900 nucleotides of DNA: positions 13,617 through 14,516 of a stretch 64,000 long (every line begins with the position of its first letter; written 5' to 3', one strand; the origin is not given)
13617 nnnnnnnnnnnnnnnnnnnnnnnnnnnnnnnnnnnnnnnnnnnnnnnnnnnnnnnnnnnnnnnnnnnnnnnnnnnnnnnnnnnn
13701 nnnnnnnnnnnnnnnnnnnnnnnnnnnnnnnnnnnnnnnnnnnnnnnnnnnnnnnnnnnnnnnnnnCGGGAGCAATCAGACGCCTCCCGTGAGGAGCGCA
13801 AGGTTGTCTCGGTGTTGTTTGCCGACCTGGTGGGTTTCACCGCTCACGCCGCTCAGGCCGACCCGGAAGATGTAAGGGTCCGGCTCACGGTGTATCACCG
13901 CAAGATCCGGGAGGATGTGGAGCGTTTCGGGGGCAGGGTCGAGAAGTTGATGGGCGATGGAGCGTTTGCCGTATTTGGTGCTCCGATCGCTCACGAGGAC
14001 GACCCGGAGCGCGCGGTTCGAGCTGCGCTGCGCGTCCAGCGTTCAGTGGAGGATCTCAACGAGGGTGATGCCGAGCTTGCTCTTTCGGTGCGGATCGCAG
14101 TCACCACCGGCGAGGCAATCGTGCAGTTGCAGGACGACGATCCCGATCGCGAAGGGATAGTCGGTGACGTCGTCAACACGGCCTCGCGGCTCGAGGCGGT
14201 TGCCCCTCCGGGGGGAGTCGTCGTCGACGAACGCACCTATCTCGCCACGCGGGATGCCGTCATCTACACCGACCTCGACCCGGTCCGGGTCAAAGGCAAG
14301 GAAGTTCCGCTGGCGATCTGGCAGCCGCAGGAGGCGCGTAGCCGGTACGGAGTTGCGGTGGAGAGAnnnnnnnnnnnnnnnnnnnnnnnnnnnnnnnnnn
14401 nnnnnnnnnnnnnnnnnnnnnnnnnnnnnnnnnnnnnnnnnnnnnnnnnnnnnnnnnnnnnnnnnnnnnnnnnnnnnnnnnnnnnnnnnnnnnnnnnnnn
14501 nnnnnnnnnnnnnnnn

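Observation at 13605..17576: Two-gene cAMP module: zinc-ribbon/adenylate-cyclase/STAND-NTPase/TPR giant protein plus stand-alone cNMP-binding domain protein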

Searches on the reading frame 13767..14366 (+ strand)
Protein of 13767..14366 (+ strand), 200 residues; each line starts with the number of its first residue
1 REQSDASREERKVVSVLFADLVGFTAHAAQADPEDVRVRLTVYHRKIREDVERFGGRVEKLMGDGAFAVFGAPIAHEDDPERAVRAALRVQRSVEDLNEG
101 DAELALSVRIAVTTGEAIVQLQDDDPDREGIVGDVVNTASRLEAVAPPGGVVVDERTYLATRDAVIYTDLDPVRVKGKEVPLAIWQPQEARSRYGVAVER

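Call 26: search_solved_structures(query=window:13767-14366:+, max_evalue=0.001, show_alignments=5)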
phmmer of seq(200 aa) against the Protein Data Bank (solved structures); distinct sequences matched with E-value up to 0.001: 44.
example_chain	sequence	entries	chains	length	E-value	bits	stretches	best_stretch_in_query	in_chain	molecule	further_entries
2w01_A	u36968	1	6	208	8.8e-24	87.6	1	10-194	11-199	ADENYLATE CYCLASE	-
6fht_A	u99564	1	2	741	4.3e-23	85.3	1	10-194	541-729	Bacteriophytochrome,Adenylate cyclase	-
3mr7_A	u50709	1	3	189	5.2e-17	65.5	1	8-186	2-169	Adenylate/guanylate cyclase/hydrolase, alpha/beta fold family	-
5oyh_A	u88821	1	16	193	9.1e-17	64.7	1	9-185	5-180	Nucleotide cyclase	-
3r5g_A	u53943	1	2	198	5e-16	62.3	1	10-192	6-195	CyaB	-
6aoa_A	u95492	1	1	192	5.3e-16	62.2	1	9-185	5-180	Bacterio-rhodopsin/guanylyl cyclase 1 fusion protein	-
6sir_A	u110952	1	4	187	5.5e-16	62.2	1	9-185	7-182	Nucleotide cyclase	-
6ao9_A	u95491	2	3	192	3.4e-15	59.6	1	9-185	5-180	Bacterio-rhodopsin/guanylyl cyclase 1 fusion protein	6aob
4p2f_A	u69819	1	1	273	2.3e-13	53.6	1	13-181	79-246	Adenylate cyclase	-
1yk9_A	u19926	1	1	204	7.2e-13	52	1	14-181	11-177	Adenylate cyclase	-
4p2m_A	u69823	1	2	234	2.1e-12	50.5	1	13-181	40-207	Adenylate cyclase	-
7yz9_A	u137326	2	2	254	2.3e-12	50.3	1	13-181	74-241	Adenylate cyclase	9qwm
4p2x_A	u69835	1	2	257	2.7e-12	50.1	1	13-181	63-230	Adenylate cyclase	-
7yzi_A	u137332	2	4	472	1e-11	48.2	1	13-181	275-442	Adenylate cyclase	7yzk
5o5k_A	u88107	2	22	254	1.6e-11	47.6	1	12-181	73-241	Adenylate cyclase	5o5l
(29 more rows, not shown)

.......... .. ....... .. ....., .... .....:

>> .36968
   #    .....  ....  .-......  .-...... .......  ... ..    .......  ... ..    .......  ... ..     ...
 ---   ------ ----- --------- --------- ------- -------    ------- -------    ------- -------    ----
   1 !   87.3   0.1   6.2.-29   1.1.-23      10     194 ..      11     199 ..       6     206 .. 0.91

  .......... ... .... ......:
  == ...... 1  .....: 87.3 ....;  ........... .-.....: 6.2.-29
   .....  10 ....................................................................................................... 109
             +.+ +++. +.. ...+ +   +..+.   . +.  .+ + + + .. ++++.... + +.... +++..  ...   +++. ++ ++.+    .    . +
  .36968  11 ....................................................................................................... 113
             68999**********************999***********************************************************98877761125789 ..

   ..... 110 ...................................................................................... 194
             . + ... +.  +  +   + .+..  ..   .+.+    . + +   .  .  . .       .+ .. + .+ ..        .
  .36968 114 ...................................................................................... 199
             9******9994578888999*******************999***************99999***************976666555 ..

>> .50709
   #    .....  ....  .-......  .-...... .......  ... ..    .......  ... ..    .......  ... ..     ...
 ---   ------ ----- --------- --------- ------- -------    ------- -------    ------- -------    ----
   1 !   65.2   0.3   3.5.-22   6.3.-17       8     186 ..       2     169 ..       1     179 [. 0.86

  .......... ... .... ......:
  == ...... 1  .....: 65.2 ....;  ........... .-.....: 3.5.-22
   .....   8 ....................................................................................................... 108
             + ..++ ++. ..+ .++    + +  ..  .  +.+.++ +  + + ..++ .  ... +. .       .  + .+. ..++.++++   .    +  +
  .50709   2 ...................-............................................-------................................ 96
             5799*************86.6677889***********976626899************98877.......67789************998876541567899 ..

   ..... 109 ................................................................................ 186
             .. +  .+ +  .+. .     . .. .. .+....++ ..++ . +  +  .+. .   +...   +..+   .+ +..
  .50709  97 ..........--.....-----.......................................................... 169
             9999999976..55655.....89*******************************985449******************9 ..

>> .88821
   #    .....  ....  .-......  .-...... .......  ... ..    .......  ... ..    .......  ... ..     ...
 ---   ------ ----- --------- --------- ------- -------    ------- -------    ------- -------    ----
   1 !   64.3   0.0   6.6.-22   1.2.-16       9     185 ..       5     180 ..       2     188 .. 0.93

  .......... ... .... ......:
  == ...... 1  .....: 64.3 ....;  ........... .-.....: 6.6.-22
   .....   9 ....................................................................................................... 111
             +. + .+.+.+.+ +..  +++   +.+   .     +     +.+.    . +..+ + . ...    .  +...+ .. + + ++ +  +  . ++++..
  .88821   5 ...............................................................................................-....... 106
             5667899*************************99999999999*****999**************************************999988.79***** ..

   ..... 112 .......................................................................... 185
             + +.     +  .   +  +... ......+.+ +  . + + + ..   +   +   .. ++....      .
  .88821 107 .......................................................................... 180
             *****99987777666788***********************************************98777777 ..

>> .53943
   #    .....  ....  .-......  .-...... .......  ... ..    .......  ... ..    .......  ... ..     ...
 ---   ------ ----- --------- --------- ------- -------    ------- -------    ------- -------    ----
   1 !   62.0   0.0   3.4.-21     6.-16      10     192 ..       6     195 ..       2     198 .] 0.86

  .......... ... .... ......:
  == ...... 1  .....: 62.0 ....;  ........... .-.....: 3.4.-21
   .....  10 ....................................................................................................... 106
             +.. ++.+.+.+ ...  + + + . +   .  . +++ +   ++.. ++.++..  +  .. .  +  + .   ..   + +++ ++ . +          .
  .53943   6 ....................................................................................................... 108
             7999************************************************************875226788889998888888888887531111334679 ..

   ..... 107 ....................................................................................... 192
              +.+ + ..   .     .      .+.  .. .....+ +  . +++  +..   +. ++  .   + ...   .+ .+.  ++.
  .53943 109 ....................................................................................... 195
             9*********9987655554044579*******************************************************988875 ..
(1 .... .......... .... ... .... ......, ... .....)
